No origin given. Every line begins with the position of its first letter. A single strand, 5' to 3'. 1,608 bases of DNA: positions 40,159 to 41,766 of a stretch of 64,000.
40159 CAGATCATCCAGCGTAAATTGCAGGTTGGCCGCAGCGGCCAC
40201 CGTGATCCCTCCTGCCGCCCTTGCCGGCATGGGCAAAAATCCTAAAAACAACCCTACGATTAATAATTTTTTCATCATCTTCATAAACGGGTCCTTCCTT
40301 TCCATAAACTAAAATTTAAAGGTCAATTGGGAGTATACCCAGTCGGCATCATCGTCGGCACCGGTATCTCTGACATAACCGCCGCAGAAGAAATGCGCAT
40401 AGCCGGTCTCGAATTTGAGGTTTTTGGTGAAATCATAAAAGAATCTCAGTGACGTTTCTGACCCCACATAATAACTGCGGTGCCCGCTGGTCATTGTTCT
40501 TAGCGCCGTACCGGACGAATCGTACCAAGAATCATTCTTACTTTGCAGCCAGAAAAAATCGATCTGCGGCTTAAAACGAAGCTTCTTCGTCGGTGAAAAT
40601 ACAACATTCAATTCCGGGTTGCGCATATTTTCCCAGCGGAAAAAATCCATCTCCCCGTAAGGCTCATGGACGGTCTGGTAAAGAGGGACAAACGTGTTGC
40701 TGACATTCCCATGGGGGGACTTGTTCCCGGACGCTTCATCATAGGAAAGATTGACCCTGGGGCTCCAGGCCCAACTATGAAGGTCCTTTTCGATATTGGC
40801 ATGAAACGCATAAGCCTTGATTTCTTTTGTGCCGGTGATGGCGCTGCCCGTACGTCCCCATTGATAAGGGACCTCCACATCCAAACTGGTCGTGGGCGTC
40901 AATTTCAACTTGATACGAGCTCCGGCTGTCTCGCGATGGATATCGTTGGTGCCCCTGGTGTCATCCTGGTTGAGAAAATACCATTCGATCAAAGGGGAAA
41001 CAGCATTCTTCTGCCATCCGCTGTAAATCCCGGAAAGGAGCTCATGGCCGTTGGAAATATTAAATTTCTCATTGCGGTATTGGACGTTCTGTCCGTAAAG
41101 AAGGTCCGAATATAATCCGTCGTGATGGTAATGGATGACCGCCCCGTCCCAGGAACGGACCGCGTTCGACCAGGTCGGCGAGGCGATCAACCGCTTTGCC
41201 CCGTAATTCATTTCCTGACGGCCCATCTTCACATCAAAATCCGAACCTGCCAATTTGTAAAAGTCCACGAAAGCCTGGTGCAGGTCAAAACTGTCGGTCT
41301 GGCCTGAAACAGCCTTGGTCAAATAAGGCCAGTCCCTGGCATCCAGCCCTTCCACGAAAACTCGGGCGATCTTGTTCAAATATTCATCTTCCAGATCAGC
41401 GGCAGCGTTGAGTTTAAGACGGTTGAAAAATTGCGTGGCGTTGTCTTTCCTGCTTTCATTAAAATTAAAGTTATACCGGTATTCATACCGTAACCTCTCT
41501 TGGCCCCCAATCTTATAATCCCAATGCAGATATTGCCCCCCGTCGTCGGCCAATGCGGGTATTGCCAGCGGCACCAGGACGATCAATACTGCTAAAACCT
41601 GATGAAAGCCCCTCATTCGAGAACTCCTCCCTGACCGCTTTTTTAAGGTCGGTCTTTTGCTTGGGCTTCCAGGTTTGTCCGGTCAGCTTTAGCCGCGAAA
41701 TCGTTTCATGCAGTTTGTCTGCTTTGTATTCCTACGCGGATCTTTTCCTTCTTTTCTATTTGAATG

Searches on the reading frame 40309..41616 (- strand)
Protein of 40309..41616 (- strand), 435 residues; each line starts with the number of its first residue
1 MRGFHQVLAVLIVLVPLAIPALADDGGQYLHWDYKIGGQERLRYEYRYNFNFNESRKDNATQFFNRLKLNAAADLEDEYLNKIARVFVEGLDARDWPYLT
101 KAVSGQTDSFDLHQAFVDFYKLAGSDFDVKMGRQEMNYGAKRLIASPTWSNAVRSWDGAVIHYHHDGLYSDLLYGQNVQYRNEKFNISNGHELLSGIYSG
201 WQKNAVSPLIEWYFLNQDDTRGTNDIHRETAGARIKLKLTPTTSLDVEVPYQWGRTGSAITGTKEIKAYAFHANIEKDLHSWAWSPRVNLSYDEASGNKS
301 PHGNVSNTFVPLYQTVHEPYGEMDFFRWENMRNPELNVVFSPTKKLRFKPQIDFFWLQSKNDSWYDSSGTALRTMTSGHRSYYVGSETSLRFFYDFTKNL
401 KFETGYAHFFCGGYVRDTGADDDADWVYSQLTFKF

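Call 72: search_protein_families(library=pfam, proteins=[window:40309-41616:-], max_evalue=0.00001)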
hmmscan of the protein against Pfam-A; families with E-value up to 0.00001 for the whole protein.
window:40309-41616:- (435 aa): 1 family
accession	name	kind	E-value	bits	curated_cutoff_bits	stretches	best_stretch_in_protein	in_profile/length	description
PF13372.12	Alginate_exp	-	1.4e-57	195.7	25.2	1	35-420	4-386/395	Alginate export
